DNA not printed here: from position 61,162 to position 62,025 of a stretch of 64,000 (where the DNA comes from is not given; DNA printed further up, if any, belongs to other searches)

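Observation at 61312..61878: Bactofilin fused to an excisionase-type DNA-binding HTH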

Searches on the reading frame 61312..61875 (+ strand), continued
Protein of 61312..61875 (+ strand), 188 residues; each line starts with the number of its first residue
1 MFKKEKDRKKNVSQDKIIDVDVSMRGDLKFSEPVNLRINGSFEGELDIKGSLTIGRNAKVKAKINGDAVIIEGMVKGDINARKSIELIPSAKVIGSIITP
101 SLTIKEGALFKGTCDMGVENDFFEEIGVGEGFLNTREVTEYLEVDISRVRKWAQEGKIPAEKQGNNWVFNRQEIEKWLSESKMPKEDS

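Call 55: search_protein_families(library=pfam, proteins=[L006:3424-4137:+, L006:2439-2687:+], max_evalue=5)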
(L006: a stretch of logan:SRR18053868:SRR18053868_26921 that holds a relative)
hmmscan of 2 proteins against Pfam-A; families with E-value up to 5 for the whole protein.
L006:3424-4137:+ (238 aa): 12 families
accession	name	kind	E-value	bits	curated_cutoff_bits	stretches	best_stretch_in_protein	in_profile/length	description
PF20967.2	MASE7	-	0.0053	17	26.2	1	17-48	146-177/183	MASE7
PF09726.14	Macoilin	-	0.0081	15.3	32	1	40-167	454-574/671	Macoilin family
PF09702.15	Cas_Csa5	-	0.029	15.2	23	1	52-132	25-95/101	CRISPR-associated protein (Cas_Csa5)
PF16538.11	FlgT_C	-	0.041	14.8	27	1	177-209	4-36/77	Flagellar assembly protein T, C-terminal domain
PF05377.16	FlaC_arch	-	0.097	13.5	27.8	1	113-156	4-47/55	Flagella accessory protein C (FlaC)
PF24922.1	ACBP4_C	-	0.15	12.7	31.2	1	52-137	2-87/105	Acyl-CoA-binding domain-containing protein 4-6, C-terminal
PF16906.11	Ribosomal_L26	-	0.19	12.6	28.8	1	47-81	47-81/82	Ribosomal proteins L26 eukaryotic, L24P archaeal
PF02601.20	Exonuc_VII_L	-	0.19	11.6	35.9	1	57-147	152-242/315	Exonuclease VII, large subunit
PF19745.5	FUT8_N_cat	-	0.39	9.9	27.6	1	25-152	12-141/499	Alpha-(1,6)-fucosyltransferase N- and catalytic domains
PF01496.24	V_ATPase_I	-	0.53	8.6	30.7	1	68-148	31-108/815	V-type ATPase 116kDa subunit family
PF13086.12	AAA_11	-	0.98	9.6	27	1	51-178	91-218/257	AAA domain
PF21662.3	WipA_N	-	1.2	10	27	0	93-150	37-98/105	WipA, alpha-helical hairpin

L006:2439-2687:+ (83 aa): 6 families
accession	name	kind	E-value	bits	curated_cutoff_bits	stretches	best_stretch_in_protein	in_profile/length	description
PF01396.24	Zn_ribbon_Top1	-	0.0006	20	32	1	60-79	3-22/39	Topoisomerase DNA binding C4 zinc finger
PF02150.21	Zn_ribbon_RPB9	-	0.0026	18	25.2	1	61-80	4-22/36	RNA polymerases M/15 Kd subunit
PF13451.12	zf_Tbcl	-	0.026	14.9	24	1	58-72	4-18/48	Probable treble clef domain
PF24029.1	DUF7340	-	0.046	14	27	1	61-79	9-27/62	Domain of unknown function (DUF7340)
PF12172.15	zf-ChsH2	-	0.049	13.9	23.2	1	60-71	13-24/37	ChsH2, rubredoxin-like zinc ribbon domain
PF13912.12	zf-C2H2_6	-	0.46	11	25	0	60-69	3-12/27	C2H2-type zinc finger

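Call 63: find_encoding_contigs(protein=P0136, flank=5000, max_places=2)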
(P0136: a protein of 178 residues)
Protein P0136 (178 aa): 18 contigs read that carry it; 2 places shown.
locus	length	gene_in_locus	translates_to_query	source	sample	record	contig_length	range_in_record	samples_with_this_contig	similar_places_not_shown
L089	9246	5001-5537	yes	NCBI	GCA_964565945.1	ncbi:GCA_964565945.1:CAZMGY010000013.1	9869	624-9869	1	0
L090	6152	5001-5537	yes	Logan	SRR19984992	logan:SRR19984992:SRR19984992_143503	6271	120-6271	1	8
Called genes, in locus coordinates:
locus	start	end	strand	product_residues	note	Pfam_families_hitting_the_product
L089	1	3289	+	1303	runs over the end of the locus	?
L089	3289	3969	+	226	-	PF05036:SPOR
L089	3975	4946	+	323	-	PF07719:TPR_2 (weak), PF00515:TPR_1 (weak), PF00595:PDZ (weak), PF13180:PDZ_2 (faint), PF17820:PDZ_6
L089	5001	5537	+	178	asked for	PF04519:Bactofilin, PF12728:HTH_17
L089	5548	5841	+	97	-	PF12728:HTH_17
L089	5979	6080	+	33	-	-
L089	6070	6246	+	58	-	-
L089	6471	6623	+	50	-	-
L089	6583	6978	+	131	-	-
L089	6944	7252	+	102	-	-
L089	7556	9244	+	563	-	?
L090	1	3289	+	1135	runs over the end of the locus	?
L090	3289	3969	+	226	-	PF05036:SPOR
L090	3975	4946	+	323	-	PF07719:TPR_2 (weak), PF00515:TPR_1 (weak), PF00595:PDZ (weak), PF13180:PDZ_2 (faint), PF17820:PDZ_6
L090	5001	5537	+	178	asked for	PF04519:Bactofilin, PF12728:HTH_17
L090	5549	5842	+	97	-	PF12728:HTH_17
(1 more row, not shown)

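Call 64: find_encoding_contigs(protein=P0129, flank=5000, max_places=2)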
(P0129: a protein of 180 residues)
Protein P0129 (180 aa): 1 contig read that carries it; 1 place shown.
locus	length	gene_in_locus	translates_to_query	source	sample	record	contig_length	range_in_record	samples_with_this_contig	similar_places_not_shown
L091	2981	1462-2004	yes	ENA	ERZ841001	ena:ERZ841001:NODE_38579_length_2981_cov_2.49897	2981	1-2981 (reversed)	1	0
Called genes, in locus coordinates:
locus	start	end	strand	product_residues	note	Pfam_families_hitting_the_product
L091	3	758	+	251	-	?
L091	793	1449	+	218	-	PF02308:MgtC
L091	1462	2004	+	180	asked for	PF04519:Bactofilin, PF12728:HTH_17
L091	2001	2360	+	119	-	PF12728:HTH_17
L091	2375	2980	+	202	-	?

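Call 71: list_cluster_members(proteins=[P0163, P0150, P0139, P0136, P0126, P0154, P0002, P0003, P0004, P0001])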
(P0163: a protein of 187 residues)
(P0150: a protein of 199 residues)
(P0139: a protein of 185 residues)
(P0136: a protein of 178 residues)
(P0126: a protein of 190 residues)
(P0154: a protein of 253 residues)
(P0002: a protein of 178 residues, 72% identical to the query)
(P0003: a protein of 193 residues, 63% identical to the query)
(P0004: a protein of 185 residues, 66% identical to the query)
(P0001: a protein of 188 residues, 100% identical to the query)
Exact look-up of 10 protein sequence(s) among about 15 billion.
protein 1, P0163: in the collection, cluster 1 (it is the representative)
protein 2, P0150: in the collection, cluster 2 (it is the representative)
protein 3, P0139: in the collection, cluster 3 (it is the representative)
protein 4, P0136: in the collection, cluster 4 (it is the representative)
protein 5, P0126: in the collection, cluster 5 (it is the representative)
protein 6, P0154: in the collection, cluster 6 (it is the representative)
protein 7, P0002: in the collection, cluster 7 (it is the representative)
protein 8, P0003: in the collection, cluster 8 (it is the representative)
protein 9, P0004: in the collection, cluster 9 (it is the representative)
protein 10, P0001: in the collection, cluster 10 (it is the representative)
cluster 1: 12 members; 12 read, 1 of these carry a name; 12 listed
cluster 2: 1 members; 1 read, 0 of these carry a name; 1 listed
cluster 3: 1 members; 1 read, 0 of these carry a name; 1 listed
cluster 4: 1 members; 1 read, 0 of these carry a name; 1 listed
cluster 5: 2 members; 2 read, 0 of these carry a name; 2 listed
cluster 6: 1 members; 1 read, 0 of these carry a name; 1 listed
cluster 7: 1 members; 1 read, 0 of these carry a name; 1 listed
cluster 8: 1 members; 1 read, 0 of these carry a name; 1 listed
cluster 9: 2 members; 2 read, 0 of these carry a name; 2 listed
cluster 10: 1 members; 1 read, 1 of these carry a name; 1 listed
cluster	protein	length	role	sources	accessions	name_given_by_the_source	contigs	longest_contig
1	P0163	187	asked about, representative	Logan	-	-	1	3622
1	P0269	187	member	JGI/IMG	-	cytoskeletal protein CcmA (bactofilin family)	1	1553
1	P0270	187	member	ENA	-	-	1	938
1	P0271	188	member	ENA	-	-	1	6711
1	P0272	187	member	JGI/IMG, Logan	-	-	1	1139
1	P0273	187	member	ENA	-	-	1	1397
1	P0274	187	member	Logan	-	-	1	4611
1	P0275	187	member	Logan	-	-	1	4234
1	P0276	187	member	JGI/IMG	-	-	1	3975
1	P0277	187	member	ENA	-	-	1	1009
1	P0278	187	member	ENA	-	-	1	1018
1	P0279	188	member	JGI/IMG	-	-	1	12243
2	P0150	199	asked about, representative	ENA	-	-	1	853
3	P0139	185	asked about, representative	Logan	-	-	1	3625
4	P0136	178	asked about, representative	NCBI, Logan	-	-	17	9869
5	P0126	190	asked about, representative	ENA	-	-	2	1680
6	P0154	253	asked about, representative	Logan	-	-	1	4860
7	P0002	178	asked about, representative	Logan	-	-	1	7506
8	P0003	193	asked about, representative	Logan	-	-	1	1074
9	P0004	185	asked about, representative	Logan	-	-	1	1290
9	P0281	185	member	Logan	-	-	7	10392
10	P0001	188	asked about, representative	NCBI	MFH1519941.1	MAG: polymer-forming cytoskeletal protein [Candidatus Omnitrophota bacterium]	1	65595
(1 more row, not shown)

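Call 72: find_encoding_contigs(protein=P0281, flank=6000, max_places=3)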
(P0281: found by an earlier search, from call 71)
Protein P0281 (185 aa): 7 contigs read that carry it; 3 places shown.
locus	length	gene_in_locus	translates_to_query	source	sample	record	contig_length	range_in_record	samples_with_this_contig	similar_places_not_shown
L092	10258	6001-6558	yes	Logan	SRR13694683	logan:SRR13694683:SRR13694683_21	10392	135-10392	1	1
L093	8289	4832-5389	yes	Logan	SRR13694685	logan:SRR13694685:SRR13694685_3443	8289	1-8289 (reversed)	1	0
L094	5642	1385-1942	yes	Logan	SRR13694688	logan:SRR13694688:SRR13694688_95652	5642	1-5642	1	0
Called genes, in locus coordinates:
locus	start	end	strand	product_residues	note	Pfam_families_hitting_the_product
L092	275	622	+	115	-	PF05973:Gp49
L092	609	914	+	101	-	PF13744:HTH_37, PF13560:HTH_31 (weak), PF01381:HTH_3, PF13443:HTH_26 (weak)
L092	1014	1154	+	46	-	PF01381:HTH_3, PF04218:CENP-B_N (weak), PF13443:HTH_26 (weak)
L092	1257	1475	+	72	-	-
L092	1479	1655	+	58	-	-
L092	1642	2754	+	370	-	PF13102:Phage_int_SAM_5 (weak), PF00589:Phage_integrase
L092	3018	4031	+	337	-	PF17761:DUF1016_N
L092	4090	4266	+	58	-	-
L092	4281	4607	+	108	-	-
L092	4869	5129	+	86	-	-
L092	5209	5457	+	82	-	-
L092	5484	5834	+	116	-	PF01740:STAS, PF13466:STAS_2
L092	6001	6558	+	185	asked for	PF04519:Bactofilin, PF12728:HTH_17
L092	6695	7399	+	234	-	PF24922:ACBP4_C (weak)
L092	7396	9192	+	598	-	-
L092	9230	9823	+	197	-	-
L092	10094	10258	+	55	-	?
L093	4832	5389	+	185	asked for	PF04519:Bactofilin, PF12728:HTH_17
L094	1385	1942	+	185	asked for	PF04519:Bactofilin, PF12728:HTH_17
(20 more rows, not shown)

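Call 73: find_encoding_contigs(protein=P0279, flank=5000, max_places=2)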
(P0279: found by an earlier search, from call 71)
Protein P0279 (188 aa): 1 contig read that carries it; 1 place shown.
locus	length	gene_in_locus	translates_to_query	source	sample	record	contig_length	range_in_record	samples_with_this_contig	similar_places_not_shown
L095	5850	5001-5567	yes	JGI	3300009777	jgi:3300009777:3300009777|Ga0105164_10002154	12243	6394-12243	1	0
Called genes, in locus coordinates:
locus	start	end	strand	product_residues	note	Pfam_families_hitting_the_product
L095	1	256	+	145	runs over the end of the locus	-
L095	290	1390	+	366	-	PF25216:Volactin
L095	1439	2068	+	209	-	-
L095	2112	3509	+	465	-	PF00142:Fer4_NifH (weak), PF01656:CbiA, PF06564:CBP_BcsQ, PF09140:MipZ (faint), PF10609:ParA (faint), PF13614:AAA_31, PF16561:AMPK1_CBM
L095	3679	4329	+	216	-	-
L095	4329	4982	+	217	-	-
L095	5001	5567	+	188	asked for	PF04519:Bactofilin, PF12728:HTH_17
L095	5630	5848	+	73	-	?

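Call 75: search_protein_families(library=pfam, proteins=[L092:7396-9189:+, L092:9230-9820:+, L006:4159-6525:+, L095:290-1387:+, L095:2112-3506:+, L095:3679-4326:+, L095:4329-4979:+, L095:1439-2065:+], max_evalue=0.01)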
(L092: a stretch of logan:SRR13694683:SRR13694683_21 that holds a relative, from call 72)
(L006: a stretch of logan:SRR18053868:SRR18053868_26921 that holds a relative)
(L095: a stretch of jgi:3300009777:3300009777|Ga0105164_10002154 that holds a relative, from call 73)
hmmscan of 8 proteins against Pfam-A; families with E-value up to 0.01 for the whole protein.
L092:7396-9189:+ (598 aa): 2 families
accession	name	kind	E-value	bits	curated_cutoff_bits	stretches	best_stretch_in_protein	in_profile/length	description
PF11741.13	AMIN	-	0.0037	17.8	20.5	0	48-110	5-69/101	AMIN domain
PF07238.19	PilZ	-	0.0042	17.8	22.5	0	512-587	27-101/102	PilZ domain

L092:9230-9820:+ (197 aa): 2 families
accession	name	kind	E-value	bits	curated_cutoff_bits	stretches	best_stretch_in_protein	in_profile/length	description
PF22357.2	AF1548-like_C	-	0.0017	18.8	23.9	1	19-60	14-54/56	AF1548-like, C-terminal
PF14520.12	HHH_5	-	0.0088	16.9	27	0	17-59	14-56/57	Helix-hairpin-helix domain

L006:4159-6525:+ (789 aa): 3 families
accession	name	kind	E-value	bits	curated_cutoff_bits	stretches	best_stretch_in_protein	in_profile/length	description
PF04471.18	Mrr_cat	-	2.7e-13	50.5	21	1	305-413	2-115/115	Restriction endonuclease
PF22722.2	NA-iREase1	-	0.0064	16.9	27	0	320-409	9-104/106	NACHT-associated inactive Restriction Endonuclease 1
PF11741.13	AMIN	-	0.0091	16.5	20.5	0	35-87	9-63/101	AMIN domain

L095:290-1387:+ (366 aa): 1 family
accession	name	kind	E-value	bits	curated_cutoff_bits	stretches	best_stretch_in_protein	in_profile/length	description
PF25216.1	Volactin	-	2e-91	307.2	35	1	15-335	3-321/321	Volactin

L095:2112-3506:+ (465 aa): 9 families
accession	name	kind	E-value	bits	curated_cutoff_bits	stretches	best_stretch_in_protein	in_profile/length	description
PF13614.12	AAA_31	-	2.1e-50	171.6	27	1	3-179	3-176/177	AAA domain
PF01656.29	CbiA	-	1.9e-19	70.3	25.4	1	4-230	1-125/125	CobQ/CobB/MinD/ParA nucleotide binding domain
PF06564.18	CBP_BcsQ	-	1.2e-11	45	21.3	1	1-248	1-231/234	Cellulose biosynthesis protein BcsQ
PF09140.17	MipZ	-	3.1e-09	37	20.7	1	4-44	3-43/262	ATPase MipZ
PF16561.11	AMPK1_CBM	-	5.4e-08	33.4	26.8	1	385-449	3-64/85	Glycogen recognition site of AMP-activated protein kinase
PF10609.15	ParA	-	4.1e-07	30.1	27.1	1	3-40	5-42/246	NUBPL iron-transfer P-loop NTPase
PF00142.24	Fer4_NifH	-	1.4e-06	28.4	25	1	9-77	7-74/271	4Fe-4S iron sulfur cluster binding proteins, NifH/frxC family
PF02374.21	ArsA_ATPase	-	6.7e-05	22.7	24.3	1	10-44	9-42/305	Anion-transporting ATPase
PF02922.24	CBM_48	-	0.00025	21.8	22.4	1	383-442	11-72/83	Carbohydrate-binding module 48 (Isoamylase N-terminal domain)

L095:3679-4326:+ (216 aa): 0 families

L095:4329-4979:+ (217 aa): 0 families

L095:1439-2065:+ (209 aa): 0 families

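Call 76: search_protein_families(library=padloc, proteins=[window:61312-61875:+], max_evalue=0.01)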
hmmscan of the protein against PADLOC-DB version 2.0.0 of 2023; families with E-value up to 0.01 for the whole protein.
window:61312-61875:+ (188 aa): 2 families
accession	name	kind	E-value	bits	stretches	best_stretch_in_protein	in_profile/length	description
PDLC04133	mad1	-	1.3e-08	33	1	132-181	5-54/60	mads_1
PDLC03252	MTase_II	-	0.0018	15.6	1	133-170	5-42/365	Type II methyltransferase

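Call 77: search_protein_families(library=phrogs, proteins=[window:61312-61875:+], max_evalue=0.01)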
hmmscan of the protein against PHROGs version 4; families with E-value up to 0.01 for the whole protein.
window:61312-61875:+ (188 aa): 11 families
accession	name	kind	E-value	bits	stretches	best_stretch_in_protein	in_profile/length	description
phrog_6401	-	DNA, RNA and nucleotide metabolism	7e-08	33.2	1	132-181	9-59/64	DNA binding protein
phrog_66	-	integration and excision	7.8e-08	33.4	1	128-184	89-146/412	excisionase and transcriptional regulator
phrog_15534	-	DNA, RNA and nucleotide metabolism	1.5e-06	29.6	1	128-181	39-91/93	HTH DNA binding protein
phrog_57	-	head and packaging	4e-06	27.8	1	133-186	13-67/199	terminase small subunit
phrog_7338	-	unknown function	8.8e-06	26.9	1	133-185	31-84/87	-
phrog_1840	-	integration and excision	0.00011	23.7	1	138-182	12-57/90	excisionase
phrog_10045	-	DNA, RNA and nucleotide metabolism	0.00054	20.8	1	132-176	20-65/74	HTH DNA binding protein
phrog_629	-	integration and excision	0.00099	20.1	1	148-172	24-50/82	excisionase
phrog_4691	-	integration and excision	0.0038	18.2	1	132-177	18-64/78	excisionase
phrog_25262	-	unknown function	0.0042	18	0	136-187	38-90/106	-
phrog_2655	-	integration and excision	0.0066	17.1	0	133-184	115-170/181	excisionase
